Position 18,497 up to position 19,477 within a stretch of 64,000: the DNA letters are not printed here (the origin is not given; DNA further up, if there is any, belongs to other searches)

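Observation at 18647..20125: Candidate undescribed two-gene conflict module: HEPN-motif protein plus DUF6884/YaaA-like protein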

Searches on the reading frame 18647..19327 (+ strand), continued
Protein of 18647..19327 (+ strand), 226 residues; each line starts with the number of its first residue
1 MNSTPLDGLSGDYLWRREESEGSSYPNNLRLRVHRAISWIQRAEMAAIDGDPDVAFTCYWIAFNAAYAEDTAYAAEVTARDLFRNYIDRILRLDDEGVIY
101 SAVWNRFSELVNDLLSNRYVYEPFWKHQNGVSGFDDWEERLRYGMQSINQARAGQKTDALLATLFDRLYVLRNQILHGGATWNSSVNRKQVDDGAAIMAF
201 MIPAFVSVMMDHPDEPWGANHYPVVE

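Call 33: find_homologous_proteins(query=window:18647-19327:+, max_evalue=0.001)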
Query window:18647-19327:+ (226 aa): 2898 proteins with E <= 0.001 among 3231 candidates; the best 120 are listed.
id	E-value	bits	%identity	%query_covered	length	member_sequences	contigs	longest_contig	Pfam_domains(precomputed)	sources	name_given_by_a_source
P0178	3.4e-139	480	91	100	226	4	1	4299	-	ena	-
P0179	2.3e-135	467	89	100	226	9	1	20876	-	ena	-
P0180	2.5e-121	421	83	96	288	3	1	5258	-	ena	-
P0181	5.2e-119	414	79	100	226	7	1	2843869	-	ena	-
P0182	2.2e-118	412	79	100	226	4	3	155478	-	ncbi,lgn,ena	-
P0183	1.5e-117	409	79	100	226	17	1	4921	-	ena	-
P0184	3.5e-113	395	76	100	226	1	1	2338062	-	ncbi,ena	-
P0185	1.1e-96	341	65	100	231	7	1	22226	-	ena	-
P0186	7.5e-93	328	65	100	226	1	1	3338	-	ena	-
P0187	1.1e-90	321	65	100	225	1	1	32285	-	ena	-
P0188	1.0e-88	315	63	100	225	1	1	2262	-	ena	-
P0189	3.1e-88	313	63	100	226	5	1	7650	-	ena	-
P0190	5.5e-87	309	61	100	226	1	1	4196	-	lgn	-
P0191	8.7e-87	308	60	100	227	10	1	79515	-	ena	-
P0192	1.7e-86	308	61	100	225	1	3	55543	-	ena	-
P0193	4.2e-86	306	60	100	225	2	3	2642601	-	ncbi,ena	-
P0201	1.9e-83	298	60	100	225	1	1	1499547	-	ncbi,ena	-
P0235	5.0e-70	254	51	96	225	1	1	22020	-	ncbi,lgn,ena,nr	ncbi:MAG: HEPN domain-containing protein [Proteobacteria bacterium]|nr:HEPN domain-containing protei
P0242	2.6e-69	251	54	92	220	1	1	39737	-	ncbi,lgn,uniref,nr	ncbi:HEPN domain-containing protein [Acidocella aromatica]|uniref:Apea-like HEPN domain-containing p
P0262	3.3e-68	248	49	99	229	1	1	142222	-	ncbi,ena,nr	ncbi:MAG: HEPN domain-containing protein [Chloroflexi bacterium]|nr:HEPN domain-containing protein [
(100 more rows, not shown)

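Call 35: find_related_loci(query=A1, collection=metagenome_contigs, flank=8000)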
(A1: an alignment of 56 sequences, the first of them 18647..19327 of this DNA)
Query A1 (226 aa) in metagenome_contigs; peptide patterns used: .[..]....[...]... (x = any residue, [..] = any of these).
600 stretches matched a pattern (row limit reached: there are more); 597 encode a relative of the query (tblastn E <= 1e-3); the best 80 are kept; 80 distinct loci.
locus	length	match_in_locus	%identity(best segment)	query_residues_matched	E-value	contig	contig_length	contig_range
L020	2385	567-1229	51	8-226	9e-75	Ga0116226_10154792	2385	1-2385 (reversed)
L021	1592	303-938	51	12-225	8e-77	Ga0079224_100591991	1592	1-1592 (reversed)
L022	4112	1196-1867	52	3-226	1e-72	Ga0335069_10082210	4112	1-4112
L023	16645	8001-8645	50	9-226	4e-71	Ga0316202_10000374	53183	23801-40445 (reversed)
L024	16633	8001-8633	50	14-226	2e-70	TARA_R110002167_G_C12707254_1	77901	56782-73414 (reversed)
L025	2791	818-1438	50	16-226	3e-70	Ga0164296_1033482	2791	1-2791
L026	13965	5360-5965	52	24-226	7e-70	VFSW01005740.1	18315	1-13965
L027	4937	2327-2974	48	8-226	1e-69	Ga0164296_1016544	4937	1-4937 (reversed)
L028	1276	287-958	49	3-226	2e-73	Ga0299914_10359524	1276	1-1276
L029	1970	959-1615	47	4-225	3e-71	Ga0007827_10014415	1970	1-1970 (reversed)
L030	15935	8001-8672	51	1-226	7e-69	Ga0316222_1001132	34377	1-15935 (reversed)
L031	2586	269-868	55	24-226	2e-69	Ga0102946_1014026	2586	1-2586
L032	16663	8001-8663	50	6-226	1e-68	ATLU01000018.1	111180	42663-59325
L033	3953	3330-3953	53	2-212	2e-68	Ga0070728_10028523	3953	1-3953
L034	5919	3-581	51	32-226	8e-68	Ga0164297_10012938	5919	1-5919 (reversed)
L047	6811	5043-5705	47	4-225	7e-67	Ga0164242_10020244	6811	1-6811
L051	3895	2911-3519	51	23-226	1e-66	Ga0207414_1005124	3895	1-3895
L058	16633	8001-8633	51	16-226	2e-65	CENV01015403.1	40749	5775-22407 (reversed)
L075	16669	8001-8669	48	2-225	4e-64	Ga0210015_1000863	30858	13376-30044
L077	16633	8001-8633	50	16-226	3e-64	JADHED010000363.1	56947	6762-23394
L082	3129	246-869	46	17-226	4e-64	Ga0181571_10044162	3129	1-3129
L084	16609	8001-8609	49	23-226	2e-63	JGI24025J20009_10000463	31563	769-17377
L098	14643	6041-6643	51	24-226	5e-62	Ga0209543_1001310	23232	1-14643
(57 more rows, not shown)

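Call 48: search_protein_families(library=pfam, proteins=[L033:2029-3315:+, L075:9395-16669:+, L051:613-2697:-, L082:862-1551:+, L058:7111-7743:-, L023:8608-10635:+, L034:615-1589:+, L084:10752-14261:-, L098:1505-3349:-, L077:7358-7906:+], max_evalue=0.001)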
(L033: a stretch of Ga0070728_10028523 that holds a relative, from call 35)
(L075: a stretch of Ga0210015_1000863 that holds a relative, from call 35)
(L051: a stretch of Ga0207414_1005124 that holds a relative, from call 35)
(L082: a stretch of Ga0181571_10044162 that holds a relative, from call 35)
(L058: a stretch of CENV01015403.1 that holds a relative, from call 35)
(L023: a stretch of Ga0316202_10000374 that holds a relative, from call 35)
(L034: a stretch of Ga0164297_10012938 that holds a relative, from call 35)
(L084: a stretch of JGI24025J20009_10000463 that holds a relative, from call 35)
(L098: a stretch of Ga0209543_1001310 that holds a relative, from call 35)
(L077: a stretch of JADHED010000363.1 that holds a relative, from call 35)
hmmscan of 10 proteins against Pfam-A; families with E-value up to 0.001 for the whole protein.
L033:2029-3315:+ (428 aa): 2 families
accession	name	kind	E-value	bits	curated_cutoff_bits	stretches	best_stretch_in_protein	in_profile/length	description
PF25583.1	WCX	-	1.5e-15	57.7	23.9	1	342-415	2-72/76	WCX domain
PF13280.12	WYL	-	4.6e-10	39.8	21.8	1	243-313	1-70/70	WYL domain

L075:9395-16669:+ (2425 aa): 7 families
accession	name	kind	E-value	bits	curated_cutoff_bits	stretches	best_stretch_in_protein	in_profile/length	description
PF00580.27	UvrD-helicase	-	1.5e-34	120.4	23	2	1960-2055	3-93/271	UvrD/REP helicase N-terminal domain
PF00270.35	DEAD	-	4.1e-27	95.4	26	1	1067-1245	2-162/167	DEAD/DEAH box helicase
PF00271.37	Helicase_C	-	1.3e-21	77.4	23.5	1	1324-1422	11-108/110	Helicase conserved C-terminal domain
PF13245.12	AAA_19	-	2.7e-15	57.2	25.1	1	1964-2128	3-130/134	AAA domain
PF13361.12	UvrD_C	-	1.6e-13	51.2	25.6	1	2351-2425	266-334/350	UvrD-like helicase C-terminal domain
PF04851.21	ResIII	-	2.1e-05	25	22.5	0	1969-2027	21-77/164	Type III restriction enzyme, res subunit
PF13538.12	UvrD_C_2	-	0.00018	21.7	27.4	1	2377-2400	2-25/52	UvrD-like helicase C-terminal domain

L051:613-2697:- (694 aa): 29 families (the best 25 are shown)
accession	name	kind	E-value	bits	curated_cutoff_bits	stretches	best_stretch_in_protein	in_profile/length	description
PF00004.35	AAA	-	2.9e-39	134.9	21.2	2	500-621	1-129/131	ATPase family associated with various cellular activities (AAA)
PF07728.20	AAA_5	-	3.4e-11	43.8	22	1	500-565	2-76/139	AAA domain (dynein-related subfamily)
PF13191.12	AAA_16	-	8.2e-10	39.9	32.6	2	239-289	6-60/167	AAA ATPase domain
PF13401.12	AAA_22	-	1.2e-09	39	27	0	258-280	8-30/130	AAA domain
PF13521.12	AAA_28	-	1e-08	36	27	0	501-534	3-36/164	AAA domain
PF13238.12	AAA_18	-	2.1e-08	35.1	29.4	0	259-296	2-44/128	AAA domain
PF00910.28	RNA_helicase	-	3.4e-08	34.3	21.5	0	259-283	2-26/105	RNA helicase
PF13207.12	AAA_17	-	4.9e-08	33.8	27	0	261-288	1-28/136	AAA domain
PF05496.18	RuvB_N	-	5.3e-07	30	27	0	244-283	22-61/159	Holliday junction DNA helicase RuvB P-loop domain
PF02367.23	TsaE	-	5.7e-07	30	26.6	0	240-282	10-48/128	Threonylcarbamoyl adenosine biosynthesis protein TsaE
PF05729.18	NACHT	-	1.1e-06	29.1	26.7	0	500-530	3-33/167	NACHT domain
PF20030.5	bpMoxR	-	1.3e-06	28.1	27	0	254-284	30-60/205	MoxR domain in the MoxR-vWA-beta-propeller ternary systems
PF12774.13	AAA_6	-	2e-06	27.5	25.2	0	260-285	37-62/327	Hydrolytic ATP binding site of dynein motor region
PF13671.12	AAA_33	-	7.3e-06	26.8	27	0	502-527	4-29/143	AAA domain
PF13479.12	AAA_24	-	1.1e-05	25.8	27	0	256-275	3-22/195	AAA domain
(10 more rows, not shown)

L082:862-1551:+ (229 aa): 2 families
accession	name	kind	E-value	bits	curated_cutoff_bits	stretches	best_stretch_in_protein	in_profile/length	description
PF00072.30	Response_reg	-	7.3e-24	84.5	30.2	1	15-123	1-111/111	Response regulator receiver domain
PF00486.34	Trans_reg_C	-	2.8e-18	66.2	26.2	1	153-227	2-77/77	Transcriptional regulatory protein, C terminal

L058:7111-7743:- (210 aa): 0 families

L023:8608-10635:+ (675 aa): 1 family
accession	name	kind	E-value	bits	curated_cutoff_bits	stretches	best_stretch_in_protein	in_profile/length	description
PF11074.14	DUF2779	-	3.6e-22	79.4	23.3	1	398-546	1-126/126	Domain of unknown function(DUF2779)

L034:615-1589:+ (324 aa): 2 families
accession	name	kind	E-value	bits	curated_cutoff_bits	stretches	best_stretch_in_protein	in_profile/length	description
PF08238.18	Sel1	-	8.3e-13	48.8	30.7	1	193-225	3-35/36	Sel1 repeat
PF10722.14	YbjN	-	0.00023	21.8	22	1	17-147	3-125/126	Putative bacterial sensory transduction regulator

L084:10752-14261:- (1169 aa): 3 families
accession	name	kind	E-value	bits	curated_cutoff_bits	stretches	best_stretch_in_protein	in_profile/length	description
PF13514.12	AAA_27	-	1.9e-59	201.1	22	1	22-230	1-206/206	AAA domain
PF13476.12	AAA_23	-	2.5e-05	25.5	27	1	26-263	1-195/201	AAA domain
PF02463.25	SMC_N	-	0.00026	20.9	40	0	525-1159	135-210/220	RecF/RecN/SMC N terminal domain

L098:1505-3349:- (614 aa): 2 families
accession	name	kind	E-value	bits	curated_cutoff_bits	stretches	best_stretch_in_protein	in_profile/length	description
PF03747.19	ADP_ribosyl_GH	-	8.8e-58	196.7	26.2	1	293-564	1-287/287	ADP-ribosylglycohydrolase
PF00459.30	Inositol_P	-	1.4e-26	94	27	1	14-238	12-248/271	Inositol monophosphatase family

L077:7358-7906:+ (182 aa): 1 family
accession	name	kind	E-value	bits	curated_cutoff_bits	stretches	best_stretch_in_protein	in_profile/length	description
PF05930.18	Phage_AlpA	-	3.4e-17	62.5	21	1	121-170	2-51/51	Prophage CP4-57 regulatory protein (AlpA)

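Call 61: search_protein_families(library=padloc, proteins=[L084:3529-6891:-, L084:6939-7922:+, L084:7932-8612:+, L007:7414-8163:+, L047:624-4049:-, L047:4036-5019:+], max_evalue=0.01)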
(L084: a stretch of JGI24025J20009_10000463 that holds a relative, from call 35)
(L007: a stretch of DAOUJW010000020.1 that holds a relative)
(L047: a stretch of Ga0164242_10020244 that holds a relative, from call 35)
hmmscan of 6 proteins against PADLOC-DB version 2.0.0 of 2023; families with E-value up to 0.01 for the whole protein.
L084:3529-6891:- (1120 aa): 6 families
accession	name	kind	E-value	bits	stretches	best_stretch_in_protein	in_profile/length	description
PDLC03920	MkoA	-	1.1e-47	161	2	823-1106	763-1093/1112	-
PDLC03921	MkoA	-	5.3e-33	111.9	2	846-1091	1294-1568/1607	-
PDLC03924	MkoC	-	5.2e-32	108.9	2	913-1116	767-970/1136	-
PDLC02895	DpdJ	-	1.3e-07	26.8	1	986-1108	343-472/2112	DpdJ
PDLC05009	PDC-S37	-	1.1e-05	21.4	1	847-885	936-974/1550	-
PDLC00060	DruK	-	0.0025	15.2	1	156-267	169-287/347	PD-(D/E)XK nuclease superfamily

L084:6939-7922:+ (327 aa): 3 families
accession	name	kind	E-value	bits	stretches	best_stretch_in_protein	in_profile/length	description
PDLC01766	Cas3c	-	2.2e-25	87.1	1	174-315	167-305/1009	-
PDLC01652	WYL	-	1e-24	85.7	1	148-316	16-155/162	"CAS-I,CAS-II,CAS-III,CAS-IV,CAS-V,CAS-VI; associated_signaling"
PDLC01457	WYL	-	1.3e-20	71.9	1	5-309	2-227/229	"CAS-I,CAS-II,CAS-III,CAS-IV,CAS-V,CAS-VI; associated_signaling"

L084:7932-8612:+ (226 aa): 0 families

L007:7414-8163:+ (249 aa): 3 families
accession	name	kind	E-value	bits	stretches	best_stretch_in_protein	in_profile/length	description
PDLC02818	DpdC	-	0.00066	17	1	113-140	79-106/319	DpdC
PDLC04712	PDC-M57A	-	0.002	16.5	0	112-140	42-70/138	-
PDLC02815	DpdC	-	0.0083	13.6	0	110-140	74-104/312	DpdC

L047:624-4049:- (1141 aa): 7 families
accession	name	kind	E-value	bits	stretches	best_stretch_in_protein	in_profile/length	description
PDLC03920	MkoA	-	3.3e-43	146.2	2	848-1127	765-1091/1112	-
PDLC03924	MkoC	-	7.1e-29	98.5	3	937-1125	768-956/1136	-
PDLC03921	MkoA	-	2.1e-27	93.3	2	868-1113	1290-1567/1607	-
PDLC02895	DpdJ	-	1.8e-08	29.7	1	764-1132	67-473/2112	DpdJ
PDLC05009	PDC-S37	-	6.3e-06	22.2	0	869-908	935-974/1550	-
PDLC00060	DruK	-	0.00098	16.5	1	181-293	168-287/347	PD-(D/E)XK nuclease superfamily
PDLC00059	DruK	-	0.0058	13.9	0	180-293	151-261/326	PD-(D/E)XK nuclease superfamily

L047:4036-5019:+ (327 aa): 3 families
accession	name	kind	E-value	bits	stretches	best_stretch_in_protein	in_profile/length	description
PDLC01652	WYL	-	1.5e-23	81.9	1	146-316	14-155/162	"CAS-I,CAS-II,CAS-III,CAS-IV,CAS-V,CAS-VI; associated_signaling"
PDLC01766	Cas3c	-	3.5e-21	73.1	1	178-318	171-308/1009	-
PDLC01457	WYL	-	9.8e-20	69.1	1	5-309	2-227/229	"CAS-I,CAS-II,CAS-III,CAS-IV,CAS-V,CAS-VI; associated_signaling"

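Call 62: search_protein_families(library=pfam, proteins=[L084:3529-6891:-, L084:6939-7922:+, P0242, P0235, P0262, L032:8633-11338:+, L032:11287-12591:+, L058:9852-12566:+, L026:6364-7884:-, L026:5969-6367:-], max_evalue=0.01)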
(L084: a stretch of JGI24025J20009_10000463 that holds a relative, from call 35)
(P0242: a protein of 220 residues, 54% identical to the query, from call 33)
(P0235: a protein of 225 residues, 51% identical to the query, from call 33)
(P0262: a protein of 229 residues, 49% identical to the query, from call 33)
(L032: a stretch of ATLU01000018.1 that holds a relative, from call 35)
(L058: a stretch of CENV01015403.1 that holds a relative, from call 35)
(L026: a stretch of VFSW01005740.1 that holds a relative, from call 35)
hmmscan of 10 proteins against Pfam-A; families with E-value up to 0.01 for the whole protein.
L084:3529-6891:- (1120 aa): 7 families
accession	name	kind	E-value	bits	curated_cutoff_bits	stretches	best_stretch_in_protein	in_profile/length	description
PF13087.12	AAA_12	-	5e-26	91.9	27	1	917-1089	18-193/195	AAA domain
PF13482.12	RNase_H_2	-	1.7e-25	90.3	22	1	331-504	1-165/165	RNase_H superfamily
PF13086.12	AAA_11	-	5e-16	59.7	27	2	822-888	185-254/257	AAA domain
PF13604.12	AAA_30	-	5.2e-11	43.1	27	1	733-891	19-135/191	AAA domain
PF13245.12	AAA_19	-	8.7e-08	32.9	25.1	1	725-887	4-132/134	AAA domain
PF01443.25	Viral_helicase1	-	0.00052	20.3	21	0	848-887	59-100/228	Viral superfamily 1 RNA helicase core domain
PF05127.21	NAT10_TcmA_helicase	-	0.0026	18.1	22.7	0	737-877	2-118/176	RNA cytidine acetyltransferase NAT10/TcmA, helicase domain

L084:6939-7922:+ (327 aa): 3 families
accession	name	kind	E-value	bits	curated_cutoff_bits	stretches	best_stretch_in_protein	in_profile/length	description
PF25583.1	WCX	-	3.4e-14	53.4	23.9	1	248-316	4-69/76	WCX domain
PF13280.12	WYL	-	1.4e-09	38.2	21.8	1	152-216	3-70/70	WYL domain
PF13384.12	HTH_23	-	0.0024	18.1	24.6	1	10-42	6-37/50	Homeodomain-like domain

P0242 (220 aa): 0 families

P0235 (225 aa): 0 families

P0262 (229 aa): 0 families

L032:8633-11338:+ (901 aa): 2 families
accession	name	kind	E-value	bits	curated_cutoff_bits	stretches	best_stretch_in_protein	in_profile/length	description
PF07728.20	AAA_5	-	6.6e-14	52.5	22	1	675-762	65-139/139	AAA domain (dynein-related subfamily)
PF00004.35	AAA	-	0.00022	22.1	21.2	0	398-409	2-13/131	ATPase family associated with various cellular activities (AAA)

L032:11287-12591:+ (434 aa): 2 families
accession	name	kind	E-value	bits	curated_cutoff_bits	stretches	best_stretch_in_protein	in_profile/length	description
PF10117.15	McrBC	-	1.3e-66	225.2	23.9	1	75-385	1-318/318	McrBC 5-methylcytosine restriction system component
PF12705.13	PDDEXK_1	-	0.00073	20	22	1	260-385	61-189/247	PD-(D/E)XK nuclease superfamily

L058:9852-12566:+ (904 aa): 1 family
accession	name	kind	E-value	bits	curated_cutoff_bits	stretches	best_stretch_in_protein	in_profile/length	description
PF12705.13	PDDEXK_1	-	4.2e-13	50.2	22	1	603-783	3-173/247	PD-(D/E)XK nuclease superfamily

L026:6364-7884:- (506 aa): 1 family
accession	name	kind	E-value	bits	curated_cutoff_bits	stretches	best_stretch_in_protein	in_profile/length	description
PF11074.14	DUF2779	-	8.2e-36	123.5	23.3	1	296-418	1-125/126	Domain of unknown function(DUF2779)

L026:5969-6367:- (132 aa): 2 families
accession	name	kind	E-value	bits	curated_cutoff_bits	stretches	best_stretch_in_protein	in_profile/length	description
PF03703.20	bPH_2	-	4.3e-15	56.2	22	1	53-125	2-76/78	Bacterial PH domain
PF17319.7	DUF5362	-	0.0017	18.7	25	1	20-46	10-37/94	Family of unknown function (DUF5362)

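Call 67: find_related_loci(query=A1, collection=viral_contigs, flank=5000)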
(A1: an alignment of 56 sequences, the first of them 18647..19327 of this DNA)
Query A1 (226 aa) in viral_contigs; peptide patterns used: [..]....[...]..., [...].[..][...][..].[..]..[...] (x = any residue, [..] = any of these).
68 stretches matched a pattern; 7 encode a relative of the query (tblastn E <= 1e-3); 7 distinct loci.
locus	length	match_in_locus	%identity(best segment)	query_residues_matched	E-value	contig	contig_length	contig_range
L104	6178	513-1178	49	3-226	1e-72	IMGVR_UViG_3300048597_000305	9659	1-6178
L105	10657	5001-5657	49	7-226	7e-69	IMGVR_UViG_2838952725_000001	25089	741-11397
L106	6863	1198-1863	47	4-226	2e-65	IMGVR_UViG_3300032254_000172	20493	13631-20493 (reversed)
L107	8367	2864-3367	50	60-226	9e-55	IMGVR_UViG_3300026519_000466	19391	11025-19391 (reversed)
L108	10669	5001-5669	38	1-226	9e-50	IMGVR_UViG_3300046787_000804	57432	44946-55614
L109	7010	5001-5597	40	25-226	9e-50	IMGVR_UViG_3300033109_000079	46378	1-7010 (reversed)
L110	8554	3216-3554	53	114-226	2e-39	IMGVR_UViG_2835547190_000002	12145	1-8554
